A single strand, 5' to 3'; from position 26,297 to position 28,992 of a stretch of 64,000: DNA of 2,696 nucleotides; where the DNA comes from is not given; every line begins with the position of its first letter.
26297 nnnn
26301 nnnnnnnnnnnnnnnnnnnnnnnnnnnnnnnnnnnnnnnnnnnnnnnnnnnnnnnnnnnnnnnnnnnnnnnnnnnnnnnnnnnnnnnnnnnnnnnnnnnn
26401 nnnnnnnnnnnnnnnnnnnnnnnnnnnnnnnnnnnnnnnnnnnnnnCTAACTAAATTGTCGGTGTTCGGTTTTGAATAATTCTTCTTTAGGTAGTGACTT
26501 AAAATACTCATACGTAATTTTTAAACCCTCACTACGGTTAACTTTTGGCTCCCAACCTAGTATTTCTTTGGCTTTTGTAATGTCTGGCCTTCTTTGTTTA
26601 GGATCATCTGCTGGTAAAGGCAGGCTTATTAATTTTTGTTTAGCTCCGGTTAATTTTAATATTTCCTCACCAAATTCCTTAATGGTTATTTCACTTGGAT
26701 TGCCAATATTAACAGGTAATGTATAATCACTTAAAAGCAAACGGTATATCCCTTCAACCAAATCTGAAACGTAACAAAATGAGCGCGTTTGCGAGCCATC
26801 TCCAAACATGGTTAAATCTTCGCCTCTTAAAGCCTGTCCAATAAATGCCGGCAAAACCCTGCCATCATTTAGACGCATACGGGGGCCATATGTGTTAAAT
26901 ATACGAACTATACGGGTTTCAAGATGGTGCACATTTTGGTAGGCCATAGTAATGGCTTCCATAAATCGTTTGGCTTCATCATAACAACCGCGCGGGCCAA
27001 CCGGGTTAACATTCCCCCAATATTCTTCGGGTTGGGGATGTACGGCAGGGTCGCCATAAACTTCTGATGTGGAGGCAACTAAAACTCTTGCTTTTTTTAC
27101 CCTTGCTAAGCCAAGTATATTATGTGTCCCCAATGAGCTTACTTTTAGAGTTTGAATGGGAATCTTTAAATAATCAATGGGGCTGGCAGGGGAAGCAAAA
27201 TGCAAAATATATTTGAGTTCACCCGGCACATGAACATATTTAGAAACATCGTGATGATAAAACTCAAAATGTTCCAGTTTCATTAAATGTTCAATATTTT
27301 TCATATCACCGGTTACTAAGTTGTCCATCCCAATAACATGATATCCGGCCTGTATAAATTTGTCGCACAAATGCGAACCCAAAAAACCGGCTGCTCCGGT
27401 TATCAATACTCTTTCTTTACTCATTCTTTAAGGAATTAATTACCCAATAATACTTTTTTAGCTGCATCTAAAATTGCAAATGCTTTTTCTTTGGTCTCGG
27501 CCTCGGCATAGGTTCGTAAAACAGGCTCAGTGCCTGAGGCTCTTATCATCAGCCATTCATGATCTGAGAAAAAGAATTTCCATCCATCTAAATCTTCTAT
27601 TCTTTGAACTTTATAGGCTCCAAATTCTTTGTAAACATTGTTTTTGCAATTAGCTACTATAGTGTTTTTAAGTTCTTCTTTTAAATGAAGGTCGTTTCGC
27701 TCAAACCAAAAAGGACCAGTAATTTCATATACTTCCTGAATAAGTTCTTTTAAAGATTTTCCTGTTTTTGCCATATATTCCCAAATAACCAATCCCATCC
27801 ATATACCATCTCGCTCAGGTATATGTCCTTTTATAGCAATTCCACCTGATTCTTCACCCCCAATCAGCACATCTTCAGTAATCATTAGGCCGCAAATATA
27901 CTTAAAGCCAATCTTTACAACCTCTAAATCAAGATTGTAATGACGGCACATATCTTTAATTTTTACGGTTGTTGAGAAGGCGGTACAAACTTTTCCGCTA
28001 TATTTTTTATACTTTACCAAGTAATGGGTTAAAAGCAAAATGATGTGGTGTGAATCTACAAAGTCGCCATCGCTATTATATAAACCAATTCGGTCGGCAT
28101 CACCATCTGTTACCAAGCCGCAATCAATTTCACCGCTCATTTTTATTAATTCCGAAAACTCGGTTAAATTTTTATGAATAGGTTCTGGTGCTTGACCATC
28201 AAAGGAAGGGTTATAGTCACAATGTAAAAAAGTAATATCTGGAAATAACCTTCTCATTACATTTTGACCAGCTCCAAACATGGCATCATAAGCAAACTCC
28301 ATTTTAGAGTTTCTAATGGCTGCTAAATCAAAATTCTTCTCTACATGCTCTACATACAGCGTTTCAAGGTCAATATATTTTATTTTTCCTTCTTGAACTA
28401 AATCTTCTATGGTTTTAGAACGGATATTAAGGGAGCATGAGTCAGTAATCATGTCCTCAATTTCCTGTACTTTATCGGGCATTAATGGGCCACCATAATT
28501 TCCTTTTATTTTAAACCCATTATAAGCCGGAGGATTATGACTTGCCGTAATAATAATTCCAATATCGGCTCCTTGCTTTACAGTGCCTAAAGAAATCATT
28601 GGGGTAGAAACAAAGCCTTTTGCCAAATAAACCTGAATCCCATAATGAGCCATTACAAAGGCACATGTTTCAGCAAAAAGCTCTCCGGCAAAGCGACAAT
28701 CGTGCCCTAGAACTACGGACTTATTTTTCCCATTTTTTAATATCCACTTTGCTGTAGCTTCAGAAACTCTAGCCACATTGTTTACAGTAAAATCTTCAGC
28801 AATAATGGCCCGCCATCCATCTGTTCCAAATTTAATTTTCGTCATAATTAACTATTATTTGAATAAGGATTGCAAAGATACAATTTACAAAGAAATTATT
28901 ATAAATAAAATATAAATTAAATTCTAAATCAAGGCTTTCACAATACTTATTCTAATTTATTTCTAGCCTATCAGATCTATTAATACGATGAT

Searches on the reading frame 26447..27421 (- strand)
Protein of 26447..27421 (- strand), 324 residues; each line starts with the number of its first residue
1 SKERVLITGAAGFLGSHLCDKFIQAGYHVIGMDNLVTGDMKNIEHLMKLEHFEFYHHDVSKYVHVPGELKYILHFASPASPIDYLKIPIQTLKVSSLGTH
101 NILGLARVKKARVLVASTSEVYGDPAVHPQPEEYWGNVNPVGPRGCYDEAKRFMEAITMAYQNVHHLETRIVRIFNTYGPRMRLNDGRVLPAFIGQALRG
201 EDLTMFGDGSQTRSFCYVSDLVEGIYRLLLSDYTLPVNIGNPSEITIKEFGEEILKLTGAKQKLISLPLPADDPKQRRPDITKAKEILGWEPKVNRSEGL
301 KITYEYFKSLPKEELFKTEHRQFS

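Call 8: search_protein_families(library=pfam, proteins=[window:26447-27421:-], max_evalue=0.00001)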
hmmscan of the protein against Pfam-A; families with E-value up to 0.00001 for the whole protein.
window:26447-27421:- (324 aa): 4 families
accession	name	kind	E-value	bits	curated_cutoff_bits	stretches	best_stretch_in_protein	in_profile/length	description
PF16363.11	GDP_Man_Dehyd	-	2.4e-49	169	27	1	6-301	1-330/332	GDP-mannose 4,6 dehydratase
PF01370.27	Epimerase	-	9.1e-48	163.2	20.9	1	5-231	1-227/240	NAD dependent epimerase/dehydratase family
PF01073.25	3Beta_HSD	-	1.2e-09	38.1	22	1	6-222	1-222/280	3-beta hydroxysteroid dehydrogenase/isomerase family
PF04321.23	RmlD_sub_bind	-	2.4e-08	33.9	27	1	4-292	2-271/287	RmlD substrate binding domain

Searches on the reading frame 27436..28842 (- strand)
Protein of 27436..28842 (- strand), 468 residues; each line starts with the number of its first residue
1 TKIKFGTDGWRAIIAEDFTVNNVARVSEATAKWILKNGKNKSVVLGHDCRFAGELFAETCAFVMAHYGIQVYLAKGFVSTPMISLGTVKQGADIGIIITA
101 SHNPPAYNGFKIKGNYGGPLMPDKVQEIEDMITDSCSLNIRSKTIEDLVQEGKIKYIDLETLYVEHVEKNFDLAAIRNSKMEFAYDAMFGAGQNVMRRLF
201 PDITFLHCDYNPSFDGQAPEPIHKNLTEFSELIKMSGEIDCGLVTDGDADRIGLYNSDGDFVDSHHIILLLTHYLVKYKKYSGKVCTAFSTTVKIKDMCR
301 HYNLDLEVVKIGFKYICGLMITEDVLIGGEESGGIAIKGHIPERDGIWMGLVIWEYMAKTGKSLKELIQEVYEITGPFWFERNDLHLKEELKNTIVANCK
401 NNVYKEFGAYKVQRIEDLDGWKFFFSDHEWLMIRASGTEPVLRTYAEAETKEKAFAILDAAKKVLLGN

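Call 8: search_protein_families(library=pfam, proteins=[window:27436-28842:-], max_evalue=0.00001)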
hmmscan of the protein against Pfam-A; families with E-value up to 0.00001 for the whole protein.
window:27436-28842:- (468 aa): 4 families
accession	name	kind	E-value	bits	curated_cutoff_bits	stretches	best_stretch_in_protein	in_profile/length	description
PF02878.22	PGM_PMM_I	-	9.5e-38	129.4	22.5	1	3-133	2-132/138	Phosphoglucomutase/phosphomannomutase, alpha/beta/alpha domain I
PF02880.22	PGM_PMM_III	-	1.1e-24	87.2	20.7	1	263-372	1-112/115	Phosphoglucomutase/phosphomannomutase, alpha/beta/alpha domain III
PF02879.22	PGM_PMM_II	-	2.3e-18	67.1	29.3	1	163-259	3-103/103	Phosphoglucomutase/phosphomannomutase, alpha/beta/alpha domain II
PF00408.26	PGM_PMM_IV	-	2.6e-09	37.4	23.1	1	412-459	25-63/68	Phosphoglucomutase/phosphomannomutase, C-terminal domain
